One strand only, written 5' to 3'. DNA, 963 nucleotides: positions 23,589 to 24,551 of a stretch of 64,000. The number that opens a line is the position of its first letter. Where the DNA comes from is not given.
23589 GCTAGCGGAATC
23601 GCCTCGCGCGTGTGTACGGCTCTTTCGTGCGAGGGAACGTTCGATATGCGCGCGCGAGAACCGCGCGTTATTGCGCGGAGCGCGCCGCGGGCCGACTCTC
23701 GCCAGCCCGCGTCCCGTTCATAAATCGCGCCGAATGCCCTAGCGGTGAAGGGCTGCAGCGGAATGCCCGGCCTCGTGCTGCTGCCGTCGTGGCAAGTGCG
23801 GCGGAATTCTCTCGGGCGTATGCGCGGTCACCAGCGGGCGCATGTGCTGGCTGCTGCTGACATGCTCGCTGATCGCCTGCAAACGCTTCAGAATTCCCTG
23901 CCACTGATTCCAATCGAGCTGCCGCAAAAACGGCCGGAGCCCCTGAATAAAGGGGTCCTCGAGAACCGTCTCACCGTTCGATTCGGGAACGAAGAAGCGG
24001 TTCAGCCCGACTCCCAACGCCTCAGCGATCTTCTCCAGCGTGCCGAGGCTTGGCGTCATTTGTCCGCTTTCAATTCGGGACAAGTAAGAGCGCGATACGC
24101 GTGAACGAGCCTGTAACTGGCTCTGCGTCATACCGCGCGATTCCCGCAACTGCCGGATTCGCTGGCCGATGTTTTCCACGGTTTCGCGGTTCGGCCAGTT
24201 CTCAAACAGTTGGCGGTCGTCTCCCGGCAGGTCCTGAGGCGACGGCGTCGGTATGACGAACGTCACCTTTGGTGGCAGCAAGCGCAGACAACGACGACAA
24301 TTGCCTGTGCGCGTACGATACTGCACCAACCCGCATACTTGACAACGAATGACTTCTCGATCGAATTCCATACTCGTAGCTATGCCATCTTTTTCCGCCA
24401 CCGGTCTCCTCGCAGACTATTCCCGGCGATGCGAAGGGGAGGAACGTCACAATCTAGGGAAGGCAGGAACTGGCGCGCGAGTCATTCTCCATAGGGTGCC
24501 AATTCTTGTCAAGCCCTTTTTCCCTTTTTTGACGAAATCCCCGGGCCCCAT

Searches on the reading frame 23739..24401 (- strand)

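Call 67: search_protein_families(library=pfam, proteins=[window:23739-24401:-], max_evalue=0.001)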
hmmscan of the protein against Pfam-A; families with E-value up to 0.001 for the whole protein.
window:23739-24401:- (220 aa): 5 families
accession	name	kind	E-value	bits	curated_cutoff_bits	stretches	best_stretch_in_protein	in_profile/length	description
PF01381.28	HTH_3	-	2.5e-19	69.5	23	1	82-134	1-53/55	Helix-turn-helix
PF13560.12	HTH_31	-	1.6e-15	57.6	27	1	78-132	2-57/64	Helix-turn-helix domain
PF12844.13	HTH_19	-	8.8e-14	51.6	30.2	1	79-136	1-58/64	Helix-turn-helix domain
PF13443.12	HTH_26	-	9e-09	35.9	22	1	81-132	1-53/63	Cro/C1-type HTH DNA-binding domain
PF13413.12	HTH_25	-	1.1e-05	25.5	24.6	1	82-115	2-35/62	Helix-turn-helix domain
